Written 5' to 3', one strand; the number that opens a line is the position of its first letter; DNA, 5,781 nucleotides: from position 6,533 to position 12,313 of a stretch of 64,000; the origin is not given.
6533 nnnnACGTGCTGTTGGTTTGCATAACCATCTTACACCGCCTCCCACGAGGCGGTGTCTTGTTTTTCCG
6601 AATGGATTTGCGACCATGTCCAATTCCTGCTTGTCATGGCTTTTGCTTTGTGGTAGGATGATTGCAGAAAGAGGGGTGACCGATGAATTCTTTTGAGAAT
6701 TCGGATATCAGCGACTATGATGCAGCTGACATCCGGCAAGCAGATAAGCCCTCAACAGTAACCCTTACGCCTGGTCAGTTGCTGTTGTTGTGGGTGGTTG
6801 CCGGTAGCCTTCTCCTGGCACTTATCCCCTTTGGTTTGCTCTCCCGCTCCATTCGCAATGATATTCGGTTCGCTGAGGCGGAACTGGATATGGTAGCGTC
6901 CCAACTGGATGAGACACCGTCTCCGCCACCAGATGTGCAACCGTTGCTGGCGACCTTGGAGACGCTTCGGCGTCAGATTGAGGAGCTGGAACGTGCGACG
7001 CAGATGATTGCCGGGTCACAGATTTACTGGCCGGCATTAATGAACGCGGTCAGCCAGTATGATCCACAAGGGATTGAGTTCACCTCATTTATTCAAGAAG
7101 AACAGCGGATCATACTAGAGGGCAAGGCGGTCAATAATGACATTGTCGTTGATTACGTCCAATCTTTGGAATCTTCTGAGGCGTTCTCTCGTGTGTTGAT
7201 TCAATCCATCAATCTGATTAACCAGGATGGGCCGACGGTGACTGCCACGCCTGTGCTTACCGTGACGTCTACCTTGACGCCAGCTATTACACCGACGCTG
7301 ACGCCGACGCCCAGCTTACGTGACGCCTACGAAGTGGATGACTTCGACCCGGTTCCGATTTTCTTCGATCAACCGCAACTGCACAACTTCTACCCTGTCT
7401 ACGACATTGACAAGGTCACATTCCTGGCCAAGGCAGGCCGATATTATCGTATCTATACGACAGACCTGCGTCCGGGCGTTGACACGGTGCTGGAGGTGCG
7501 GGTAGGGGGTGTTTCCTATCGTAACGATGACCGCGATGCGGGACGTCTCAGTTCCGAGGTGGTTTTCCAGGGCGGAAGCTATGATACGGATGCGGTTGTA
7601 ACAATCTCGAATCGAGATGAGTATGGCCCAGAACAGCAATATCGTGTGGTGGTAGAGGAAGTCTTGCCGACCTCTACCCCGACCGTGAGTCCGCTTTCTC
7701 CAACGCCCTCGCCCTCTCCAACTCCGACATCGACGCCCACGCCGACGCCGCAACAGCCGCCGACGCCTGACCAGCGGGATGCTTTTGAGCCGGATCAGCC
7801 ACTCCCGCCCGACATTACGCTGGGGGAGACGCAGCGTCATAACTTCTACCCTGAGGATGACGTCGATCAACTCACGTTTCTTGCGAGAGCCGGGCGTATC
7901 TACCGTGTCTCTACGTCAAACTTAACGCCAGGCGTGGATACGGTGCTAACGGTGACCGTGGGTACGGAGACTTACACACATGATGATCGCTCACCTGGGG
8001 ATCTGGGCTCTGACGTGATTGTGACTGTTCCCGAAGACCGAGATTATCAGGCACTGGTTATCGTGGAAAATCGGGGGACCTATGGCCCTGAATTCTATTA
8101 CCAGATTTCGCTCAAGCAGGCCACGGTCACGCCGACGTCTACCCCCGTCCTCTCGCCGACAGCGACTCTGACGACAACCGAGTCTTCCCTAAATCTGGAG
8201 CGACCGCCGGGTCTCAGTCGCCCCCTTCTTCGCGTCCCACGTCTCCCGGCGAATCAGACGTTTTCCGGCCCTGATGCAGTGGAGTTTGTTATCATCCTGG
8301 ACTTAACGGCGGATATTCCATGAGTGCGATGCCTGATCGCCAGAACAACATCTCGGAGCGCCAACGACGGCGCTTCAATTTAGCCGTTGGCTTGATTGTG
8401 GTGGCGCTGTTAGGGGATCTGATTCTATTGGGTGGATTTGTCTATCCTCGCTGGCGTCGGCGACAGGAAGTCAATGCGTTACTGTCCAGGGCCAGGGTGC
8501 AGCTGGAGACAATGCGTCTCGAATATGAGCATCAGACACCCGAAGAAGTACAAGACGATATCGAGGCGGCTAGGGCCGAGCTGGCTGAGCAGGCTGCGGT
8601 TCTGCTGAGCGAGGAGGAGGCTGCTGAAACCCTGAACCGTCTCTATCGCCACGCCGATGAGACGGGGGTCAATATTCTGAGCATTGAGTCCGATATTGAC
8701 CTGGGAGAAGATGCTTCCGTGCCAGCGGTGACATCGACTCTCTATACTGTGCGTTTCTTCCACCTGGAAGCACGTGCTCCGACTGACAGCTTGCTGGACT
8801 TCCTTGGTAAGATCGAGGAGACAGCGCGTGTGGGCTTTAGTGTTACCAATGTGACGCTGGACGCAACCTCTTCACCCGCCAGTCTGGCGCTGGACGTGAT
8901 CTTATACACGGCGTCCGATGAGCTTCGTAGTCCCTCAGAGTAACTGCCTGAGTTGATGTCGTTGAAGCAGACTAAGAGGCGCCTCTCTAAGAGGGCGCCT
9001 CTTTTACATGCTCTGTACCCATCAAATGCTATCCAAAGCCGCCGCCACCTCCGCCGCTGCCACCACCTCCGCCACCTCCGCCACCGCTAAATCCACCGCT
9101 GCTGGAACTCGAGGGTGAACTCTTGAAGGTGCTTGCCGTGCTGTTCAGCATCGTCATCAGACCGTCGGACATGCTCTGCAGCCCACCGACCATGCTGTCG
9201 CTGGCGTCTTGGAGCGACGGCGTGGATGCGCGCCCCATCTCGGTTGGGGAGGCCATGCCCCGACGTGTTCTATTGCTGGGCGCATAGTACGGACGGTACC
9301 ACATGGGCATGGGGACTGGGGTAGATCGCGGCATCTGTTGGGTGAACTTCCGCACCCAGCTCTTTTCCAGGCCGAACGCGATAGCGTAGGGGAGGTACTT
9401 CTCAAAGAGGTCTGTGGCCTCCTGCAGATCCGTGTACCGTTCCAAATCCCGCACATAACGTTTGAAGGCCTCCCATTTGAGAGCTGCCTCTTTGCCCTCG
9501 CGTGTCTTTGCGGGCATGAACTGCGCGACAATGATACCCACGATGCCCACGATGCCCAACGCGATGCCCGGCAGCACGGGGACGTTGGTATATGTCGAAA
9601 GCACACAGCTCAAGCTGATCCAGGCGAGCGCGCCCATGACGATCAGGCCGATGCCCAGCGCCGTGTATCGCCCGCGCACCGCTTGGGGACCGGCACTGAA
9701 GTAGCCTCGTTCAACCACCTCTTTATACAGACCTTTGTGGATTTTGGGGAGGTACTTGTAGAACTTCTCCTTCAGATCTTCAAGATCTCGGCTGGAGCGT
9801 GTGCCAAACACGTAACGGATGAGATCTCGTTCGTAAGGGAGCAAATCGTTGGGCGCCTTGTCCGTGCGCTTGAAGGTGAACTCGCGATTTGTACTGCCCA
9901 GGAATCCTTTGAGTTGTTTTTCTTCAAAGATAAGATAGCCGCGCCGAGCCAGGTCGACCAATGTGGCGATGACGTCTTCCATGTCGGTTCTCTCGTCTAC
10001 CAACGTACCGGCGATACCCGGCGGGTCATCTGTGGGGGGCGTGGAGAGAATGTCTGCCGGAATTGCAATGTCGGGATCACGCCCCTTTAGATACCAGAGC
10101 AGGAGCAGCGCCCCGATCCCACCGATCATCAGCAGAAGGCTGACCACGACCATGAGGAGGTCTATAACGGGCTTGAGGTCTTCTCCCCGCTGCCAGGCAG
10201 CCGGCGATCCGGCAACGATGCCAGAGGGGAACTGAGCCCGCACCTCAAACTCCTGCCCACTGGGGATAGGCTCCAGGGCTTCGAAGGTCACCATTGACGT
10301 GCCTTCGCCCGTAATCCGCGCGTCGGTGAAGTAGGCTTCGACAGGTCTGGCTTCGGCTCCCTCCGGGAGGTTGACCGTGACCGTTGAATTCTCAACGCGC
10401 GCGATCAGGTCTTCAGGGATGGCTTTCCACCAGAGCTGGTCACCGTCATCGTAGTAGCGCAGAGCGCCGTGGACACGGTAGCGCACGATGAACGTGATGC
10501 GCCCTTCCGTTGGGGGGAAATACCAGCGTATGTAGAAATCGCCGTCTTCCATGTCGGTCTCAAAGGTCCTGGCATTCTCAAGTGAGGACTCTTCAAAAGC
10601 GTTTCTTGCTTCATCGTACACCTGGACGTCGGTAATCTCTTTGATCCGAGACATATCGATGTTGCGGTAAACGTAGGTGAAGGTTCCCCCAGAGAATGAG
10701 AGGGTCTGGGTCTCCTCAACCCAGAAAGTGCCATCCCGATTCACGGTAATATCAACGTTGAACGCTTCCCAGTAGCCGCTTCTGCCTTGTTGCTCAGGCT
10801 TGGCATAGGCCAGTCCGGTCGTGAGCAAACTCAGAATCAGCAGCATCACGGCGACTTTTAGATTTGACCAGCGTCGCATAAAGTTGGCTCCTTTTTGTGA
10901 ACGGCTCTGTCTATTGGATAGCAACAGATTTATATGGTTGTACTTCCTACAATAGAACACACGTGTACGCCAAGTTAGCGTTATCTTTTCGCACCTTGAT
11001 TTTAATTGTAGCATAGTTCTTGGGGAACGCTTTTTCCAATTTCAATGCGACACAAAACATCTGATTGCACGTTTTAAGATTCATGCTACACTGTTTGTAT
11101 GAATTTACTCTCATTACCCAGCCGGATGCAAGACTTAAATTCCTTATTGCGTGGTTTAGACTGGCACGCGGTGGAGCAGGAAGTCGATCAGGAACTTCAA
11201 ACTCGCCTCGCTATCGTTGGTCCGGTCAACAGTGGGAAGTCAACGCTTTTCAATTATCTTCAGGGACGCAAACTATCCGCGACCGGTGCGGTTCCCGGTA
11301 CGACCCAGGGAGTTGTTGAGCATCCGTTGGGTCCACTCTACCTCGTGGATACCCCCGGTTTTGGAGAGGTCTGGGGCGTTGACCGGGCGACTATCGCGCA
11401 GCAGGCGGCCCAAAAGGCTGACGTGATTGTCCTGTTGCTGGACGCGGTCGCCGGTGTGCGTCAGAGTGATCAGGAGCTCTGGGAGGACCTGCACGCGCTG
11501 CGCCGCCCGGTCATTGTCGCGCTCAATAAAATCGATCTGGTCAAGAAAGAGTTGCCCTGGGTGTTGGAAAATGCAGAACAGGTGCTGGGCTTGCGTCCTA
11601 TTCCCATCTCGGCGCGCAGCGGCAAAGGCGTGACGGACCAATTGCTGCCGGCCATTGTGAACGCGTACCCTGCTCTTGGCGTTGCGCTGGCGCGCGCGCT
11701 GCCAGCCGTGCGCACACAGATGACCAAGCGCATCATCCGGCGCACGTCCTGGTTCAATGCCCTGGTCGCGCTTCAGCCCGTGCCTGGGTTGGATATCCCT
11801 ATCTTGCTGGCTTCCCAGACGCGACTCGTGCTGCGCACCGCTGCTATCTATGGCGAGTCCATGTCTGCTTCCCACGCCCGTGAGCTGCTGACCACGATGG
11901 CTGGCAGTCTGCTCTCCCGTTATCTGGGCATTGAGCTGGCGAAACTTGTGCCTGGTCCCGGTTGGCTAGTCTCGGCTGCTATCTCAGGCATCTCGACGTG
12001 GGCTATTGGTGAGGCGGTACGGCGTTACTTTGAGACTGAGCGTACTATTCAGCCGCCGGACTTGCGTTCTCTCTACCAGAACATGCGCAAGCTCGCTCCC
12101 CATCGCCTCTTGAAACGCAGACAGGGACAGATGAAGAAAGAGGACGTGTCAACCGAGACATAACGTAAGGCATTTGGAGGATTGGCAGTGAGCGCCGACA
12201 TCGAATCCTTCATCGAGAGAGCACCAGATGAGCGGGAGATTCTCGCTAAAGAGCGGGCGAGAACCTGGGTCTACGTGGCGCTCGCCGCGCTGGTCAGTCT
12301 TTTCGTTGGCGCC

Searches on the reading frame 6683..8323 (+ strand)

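Call 42: search_protein_families(library=pfam, proteins=[window:6683-8323:+], max_evalue=0.00001)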
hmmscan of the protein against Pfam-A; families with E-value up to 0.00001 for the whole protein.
window:6683-8323:+ (546 aa): 1 family
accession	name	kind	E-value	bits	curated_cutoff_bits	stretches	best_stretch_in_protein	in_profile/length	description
PF05137.18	PilN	-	1.1e-07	32.2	22.8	1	119-179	2-62/78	Fimbrial assembly protein (PilN)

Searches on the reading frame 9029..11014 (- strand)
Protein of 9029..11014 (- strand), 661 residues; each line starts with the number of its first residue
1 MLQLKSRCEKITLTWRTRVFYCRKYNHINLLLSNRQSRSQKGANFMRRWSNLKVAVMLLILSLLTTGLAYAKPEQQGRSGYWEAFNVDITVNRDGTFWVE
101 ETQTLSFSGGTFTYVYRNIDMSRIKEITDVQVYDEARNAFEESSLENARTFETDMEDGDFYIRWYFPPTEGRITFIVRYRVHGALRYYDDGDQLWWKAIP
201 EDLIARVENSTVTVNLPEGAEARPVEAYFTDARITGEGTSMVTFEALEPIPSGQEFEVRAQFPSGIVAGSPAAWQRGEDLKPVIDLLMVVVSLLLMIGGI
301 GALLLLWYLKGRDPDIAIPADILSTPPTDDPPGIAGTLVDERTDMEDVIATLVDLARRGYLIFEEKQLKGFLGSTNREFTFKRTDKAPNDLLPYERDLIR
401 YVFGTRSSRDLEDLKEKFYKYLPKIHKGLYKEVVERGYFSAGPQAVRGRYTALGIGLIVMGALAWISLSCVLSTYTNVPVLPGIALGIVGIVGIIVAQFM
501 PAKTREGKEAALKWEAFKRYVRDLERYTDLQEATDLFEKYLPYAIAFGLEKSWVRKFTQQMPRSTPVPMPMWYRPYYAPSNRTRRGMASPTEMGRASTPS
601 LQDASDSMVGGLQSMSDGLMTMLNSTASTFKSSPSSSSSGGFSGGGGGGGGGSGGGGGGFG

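Call 42: search_protein_families(library=pfam, proteins=[window:9029-11014:-], max_evalue=0.00001)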
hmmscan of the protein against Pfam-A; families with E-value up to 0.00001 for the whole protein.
window:9029-11014:- (661 aa): 2 families
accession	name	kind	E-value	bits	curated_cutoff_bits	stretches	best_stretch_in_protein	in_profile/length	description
PF20990.2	DUF2207_C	-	7.2e-49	167.2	33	1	326-557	8-247/247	Predicted membrane protein (DUF2207) C-terminal domain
PF09972.14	DUF2207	-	1.6e-22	81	24.4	1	84-262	4-172/172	Predicted membrane protein (DUF2207) N-terminal domain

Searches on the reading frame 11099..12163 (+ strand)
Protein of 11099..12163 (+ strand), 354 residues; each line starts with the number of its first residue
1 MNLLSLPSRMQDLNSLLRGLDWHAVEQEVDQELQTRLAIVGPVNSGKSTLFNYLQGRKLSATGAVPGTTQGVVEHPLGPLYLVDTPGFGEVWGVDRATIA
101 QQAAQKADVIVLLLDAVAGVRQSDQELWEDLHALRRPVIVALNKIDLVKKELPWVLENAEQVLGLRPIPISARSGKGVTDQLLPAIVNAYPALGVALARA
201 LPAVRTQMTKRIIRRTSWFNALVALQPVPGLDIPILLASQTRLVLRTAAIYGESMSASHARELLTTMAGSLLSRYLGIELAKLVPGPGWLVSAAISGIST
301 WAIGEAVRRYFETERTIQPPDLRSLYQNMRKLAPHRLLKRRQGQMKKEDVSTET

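Call 42: search_protein_families(library=pfam, proteins=[window:11099-12163:+], max_evalue=0.00001)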
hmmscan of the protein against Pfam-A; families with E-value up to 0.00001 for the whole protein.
window:11099-12163:+ (354 aa): 6 families
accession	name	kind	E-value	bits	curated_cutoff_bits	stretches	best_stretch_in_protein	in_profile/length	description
PF01926.29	MMR_HSR1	-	2.5e-19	69.9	21.9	1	37-144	2-113/113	50S ribosome-binding GTPase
PF00009.33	GTP_EFTU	-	1.9e-14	54.1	26.5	1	81-191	72-187/188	Elongation factor Tu GTP binding domain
PF02421.24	FeoB_N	-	1e-12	48.3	27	1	36-180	2-151/156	Ferrous iron transport protein B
PF05128.17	DUF697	-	7.8e-12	45.7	27.7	1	194-273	7-87/162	Domain of unknown function (DUF697)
PF00350.29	Dynamin_N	-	2e-10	41.4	27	0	37-69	1-33/168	Dynamin family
PF03193.22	RsgA_GTPase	-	1.3e-06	28.8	30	0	28-90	99-170/174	RsgA GTPase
